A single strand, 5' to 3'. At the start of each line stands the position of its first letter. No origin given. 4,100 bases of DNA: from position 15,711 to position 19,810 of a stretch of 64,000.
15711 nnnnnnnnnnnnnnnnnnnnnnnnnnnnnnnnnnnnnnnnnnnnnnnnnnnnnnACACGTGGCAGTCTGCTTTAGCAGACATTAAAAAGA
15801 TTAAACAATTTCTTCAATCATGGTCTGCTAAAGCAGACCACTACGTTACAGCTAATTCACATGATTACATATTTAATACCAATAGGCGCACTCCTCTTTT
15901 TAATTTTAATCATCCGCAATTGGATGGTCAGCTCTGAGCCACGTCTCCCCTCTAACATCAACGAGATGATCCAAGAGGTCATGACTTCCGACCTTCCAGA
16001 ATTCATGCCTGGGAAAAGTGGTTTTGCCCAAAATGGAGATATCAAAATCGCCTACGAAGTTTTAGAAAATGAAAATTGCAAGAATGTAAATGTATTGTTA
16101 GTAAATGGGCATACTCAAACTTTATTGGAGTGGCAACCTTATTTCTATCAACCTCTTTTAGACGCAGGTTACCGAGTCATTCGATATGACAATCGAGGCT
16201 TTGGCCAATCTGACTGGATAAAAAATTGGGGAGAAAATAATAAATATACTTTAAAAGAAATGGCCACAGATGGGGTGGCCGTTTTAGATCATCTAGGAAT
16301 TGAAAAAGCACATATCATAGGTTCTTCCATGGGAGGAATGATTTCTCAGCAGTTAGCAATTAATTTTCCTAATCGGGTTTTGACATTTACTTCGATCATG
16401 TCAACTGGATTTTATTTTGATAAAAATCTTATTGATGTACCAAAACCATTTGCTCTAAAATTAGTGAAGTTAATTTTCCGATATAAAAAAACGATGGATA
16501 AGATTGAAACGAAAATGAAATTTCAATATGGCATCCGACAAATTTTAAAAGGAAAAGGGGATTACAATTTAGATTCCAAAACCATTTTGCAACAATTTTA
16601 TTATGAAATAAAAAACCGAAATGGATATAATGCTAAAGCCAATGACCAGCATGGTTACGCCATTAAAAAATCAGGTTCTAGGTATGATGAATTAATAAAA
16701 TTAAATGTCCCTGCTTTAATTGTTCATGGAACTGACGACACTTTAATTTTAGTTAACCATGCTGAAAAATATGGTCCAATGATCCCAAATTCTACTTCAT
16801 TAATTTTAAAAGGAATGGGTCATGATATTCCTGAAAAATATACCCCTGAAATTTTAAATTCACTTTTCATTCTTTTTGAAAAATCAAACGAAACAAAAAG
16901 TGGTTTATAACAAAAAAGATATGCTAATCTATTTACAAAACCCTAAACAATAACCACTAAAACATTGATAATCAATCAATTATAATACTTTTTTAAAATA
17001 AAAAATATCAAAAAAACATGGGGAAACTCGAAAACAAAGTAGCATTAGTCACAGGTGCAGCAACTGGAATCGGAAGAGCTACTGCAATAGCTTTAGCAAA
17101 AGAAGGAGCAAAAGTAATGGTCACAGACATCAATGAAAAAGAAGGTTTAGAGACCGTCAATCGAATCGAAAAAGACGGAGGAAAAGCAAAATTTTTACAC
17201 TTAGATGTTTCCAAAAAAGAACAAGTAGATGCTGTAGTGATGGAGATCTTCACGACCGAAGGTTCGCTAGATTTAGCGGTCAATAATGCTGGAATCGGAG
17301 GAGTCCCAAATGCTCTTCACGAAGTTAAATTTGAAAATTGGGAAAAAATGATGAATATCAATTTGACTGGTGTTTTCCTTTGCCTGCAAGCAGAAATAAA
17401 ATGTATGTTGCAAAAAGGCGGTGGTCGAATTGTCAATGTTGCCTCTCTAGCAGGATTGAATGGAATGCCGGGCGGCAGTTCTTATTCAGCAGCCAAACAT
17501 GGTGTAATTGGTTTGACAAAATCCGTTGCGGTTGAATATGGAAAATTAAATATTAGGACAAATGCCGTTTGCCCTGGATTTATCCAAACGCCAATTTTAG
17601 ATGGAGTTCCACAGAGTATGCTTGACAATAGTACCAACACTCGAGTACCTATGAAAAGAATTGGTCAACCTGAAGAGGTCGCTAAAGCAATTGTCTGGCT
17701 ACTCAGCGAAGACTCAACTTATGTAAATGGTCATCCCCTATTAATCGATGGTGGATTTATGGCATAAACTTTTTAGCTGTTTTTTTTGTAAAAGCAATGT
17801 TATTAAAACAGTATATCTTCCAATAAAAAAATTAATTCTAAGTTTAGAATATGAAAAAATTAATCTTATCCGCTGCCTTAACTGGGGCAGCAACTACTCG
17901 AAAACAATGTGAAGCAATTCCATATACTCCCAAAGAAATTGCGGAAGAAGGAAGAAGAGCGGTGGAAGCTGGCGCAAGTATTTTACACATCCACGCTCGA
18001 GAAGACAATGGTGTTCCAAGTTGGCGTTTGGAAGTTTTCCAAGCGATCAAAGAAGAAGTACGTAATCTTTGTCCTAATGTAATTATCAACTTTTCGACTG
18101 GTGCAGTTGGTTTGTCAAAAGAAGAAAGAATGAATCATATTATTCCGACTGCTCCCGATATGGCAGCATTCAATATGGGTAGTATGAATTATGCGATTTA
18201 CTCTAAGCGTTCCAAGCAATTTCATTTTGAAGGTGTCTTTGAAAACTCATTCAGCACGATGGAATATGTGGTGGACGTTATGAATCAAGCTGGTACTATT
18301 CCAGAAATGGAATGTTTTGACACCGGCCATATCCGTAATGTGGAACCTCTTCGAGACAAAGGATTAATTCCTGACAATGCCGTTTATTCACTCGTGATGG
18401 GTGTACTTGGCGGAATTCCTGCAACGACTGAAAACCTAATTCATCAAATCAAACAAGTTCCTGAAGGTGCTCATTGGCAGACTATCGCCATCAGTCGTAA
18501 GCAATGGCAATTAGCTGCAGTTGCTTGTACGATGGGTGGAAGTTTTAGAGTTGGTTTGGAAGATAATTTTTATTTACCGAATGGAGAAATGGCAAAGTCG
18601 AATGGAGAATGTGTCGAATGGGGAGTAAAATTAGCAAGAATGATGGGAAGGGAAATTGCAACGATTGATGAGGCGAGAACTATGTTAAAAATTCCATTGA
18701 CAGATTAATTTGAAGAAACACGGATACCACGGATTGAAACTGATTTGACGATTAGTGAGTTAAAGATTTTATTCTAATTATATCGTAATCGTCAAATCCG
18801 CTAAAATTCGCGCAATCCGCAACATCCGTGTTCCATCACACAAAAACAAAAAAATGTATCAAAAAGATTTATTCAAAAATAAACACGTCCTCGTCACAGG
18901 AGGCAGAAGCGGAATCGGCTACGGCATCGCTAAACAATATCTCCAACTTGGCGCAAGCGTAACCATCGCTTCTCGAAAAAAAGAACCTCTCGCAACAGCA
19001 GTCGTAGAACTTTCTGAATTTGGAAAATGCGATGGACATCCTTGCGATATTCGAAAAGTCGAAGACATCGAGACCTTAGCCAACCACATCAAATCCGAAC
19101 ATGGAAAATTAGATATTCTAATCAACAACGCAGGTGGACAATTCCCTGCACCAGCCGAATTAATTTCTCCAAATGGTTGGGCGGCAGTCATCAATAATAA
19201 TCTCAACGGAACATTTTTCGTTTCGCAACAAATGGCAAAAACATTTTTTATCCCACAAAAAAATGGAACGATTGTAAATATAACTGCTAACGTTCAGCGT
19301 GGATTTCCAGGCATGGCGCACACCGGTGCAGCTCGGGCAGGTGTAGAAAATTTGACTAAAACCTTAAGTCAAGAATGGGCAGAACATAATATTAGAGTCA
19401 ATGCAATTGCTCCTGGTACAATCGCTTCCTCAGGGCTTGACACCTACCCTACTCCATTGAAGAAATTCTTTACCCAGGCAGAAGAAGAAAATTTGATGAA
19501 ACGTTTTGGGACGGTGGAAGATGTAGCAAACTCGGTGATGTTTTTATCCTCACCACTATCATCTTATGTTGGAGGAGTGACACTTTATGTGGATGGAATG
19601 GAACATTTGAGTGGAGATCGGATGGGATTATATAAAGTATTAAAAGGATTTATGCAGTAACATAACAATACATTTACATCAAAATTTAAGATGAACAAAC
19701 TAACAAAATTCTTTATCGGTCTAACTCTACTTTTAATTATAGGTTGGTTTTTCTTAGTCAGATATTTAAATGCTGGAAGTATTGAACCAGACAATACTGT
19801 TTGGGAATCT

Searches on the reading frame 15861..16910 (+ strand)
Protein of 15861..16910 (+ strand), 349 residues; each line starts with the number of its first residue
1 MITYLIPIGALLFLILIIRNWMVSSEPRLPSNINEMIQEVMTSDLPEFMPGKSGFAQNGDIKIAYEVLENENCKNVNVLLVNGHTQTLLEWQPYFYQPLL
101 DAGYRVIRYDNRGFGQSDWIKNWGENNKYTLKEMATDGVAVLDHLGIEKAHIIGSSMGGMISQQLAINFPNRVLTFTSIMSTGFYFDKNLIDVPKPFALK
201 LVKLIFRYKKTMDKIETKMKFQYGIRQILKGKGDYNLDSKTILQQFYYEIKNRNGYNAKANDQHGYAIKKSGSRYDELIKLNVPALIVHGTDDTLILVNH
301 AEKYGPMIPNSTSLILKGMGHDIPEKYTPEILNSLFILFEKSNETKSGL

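Call 31: search_protein_families(library=pfam, proteins=[window:15861-16910:+], max_evalue=0.001)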
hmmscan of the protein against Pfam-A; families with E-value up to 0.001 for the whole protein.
window:15861-16910:+ (349 aa): 6 families
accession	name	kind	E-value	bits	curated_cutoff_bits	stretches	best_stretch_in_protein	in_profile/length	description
PF00561.26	Abhydrolase_1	-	1.1e-27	97.8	25.8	1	78-323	3-240/245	alpha/beta hydrolase fold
PF12146.15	Hydrolase_4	-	7.3e-13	48.8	27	1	78-323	7-234/239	Serine aminopeptidase, S33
PF12697.13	Abhydrolase_6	-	1.7e-12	48.9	26.3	1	78-323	1-206/217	Alpha/beta hydrolase family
PF00326.27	Peptidase_S9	-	5.9e-05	23.1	22.6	0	247-304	111-166/213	Prolyl oligopeptidase family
PF20408.4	Abhydrolase_11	-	0.0002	21.6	27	0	269-323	114-167/193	Alpha/beta hydrolase domain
PF02129.25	Peptidase_S15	-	0.00052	20.2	23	0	92-303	46-242/262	X-Pro dipeptidyl-peptidase (S15 family)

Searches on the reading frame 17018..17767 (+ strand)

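Call 31: search_protein_families(library=pfam, proteins=[window:17018-17767:+], max_evalue=0.001)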
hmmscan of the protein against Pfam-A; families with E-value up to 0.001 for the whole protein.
window:17018-17767:+ (249 aa): 4 families
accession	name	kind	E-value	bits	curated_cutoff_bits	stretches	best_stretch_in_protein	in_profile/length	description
PF13561.12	adh_short_C2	-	4.9e-71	239.5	27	1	13-247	1-235/236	Enoyl-(Acyl carrier protein) reductase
PF00106.31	adh_short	-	3e-61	206.7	26.6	1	7-196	1-189/195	short chain dehydrogenase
PF08659.16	KR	-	2.6e-13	50.7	22.6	1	9-160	3-153/180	KR domain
PF01370.27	Epimerase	-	0.00016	21.6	20.9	1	9-119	1-95/240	NAD dependent epimerase/dehydratase family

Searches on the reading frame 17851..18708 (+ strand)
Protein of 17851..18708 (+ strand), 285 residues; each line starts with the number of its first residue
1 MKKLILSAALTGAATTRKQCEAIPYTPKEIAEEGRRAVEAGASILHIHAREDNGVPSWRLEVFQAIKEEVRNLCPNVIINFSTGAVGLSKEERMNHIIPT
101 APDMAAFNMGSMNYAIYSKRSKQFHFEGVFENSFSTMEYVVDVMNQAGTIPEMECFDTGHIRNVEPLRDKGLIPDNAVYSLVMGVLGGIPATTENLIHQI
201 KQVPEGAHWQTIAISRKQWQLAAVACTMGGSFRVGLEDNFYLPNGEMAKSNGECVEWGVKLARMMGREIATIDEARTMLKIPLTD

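Call 31: search_protein_families(library=pfam, proteins=[window:17851-18708:+], max_evalue=0.001)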
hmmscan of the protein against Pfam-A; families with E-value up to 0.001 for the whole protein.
window:17851-18708:+ (285 aa): 1 family
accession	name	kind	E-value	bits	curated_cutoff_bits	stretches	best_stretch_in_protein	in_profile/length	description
PF05853.18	BKACE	-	1.2e-94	317.1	24.8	1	3-280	1-273/274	beta-keto acid cleavage enzyme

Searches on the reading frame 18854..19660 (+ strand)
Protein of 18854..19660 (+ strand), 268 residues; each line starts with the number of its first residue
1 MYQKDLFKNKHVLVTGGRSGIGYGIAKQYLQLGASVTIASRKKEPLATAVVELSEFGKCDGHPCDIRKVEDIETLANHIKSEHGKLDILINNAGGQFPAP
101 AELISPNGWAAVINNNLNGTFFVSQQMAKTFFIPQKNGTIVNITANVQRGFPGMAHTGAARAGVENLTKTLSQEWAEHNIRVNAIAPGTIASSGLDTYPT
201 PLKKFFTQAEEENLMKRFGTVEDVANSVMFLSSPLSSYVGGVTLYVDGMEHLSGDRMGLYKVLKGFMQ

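Call 31: search_protein_families(library=pfam, proteins=[window:18854-19660:+], max_evalue=0.001)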
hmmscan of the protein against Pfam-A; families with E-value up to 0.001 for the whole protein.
window:18854-19660:+ (268 aa): 4 families
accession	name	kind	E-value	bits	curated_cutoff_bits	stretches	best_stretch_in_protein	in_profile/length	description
PF13561.12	adh_short_C2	-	9e-54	183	27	1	18-248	5-233/236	Enoyl-(Acyl carrier protein) reductase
PF00106.31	adh_short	-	2.1e-46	158.3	26.6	1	10-192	1-184/195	short chain dehydrogenase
PF23441.1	SDR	-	3.2e-06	27.2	27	1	8-232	6-239/258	SDR-like rossmann domain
PF08659.16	KR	-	1.9e-05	25.1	22.6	1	12-128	3-124/180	KR domain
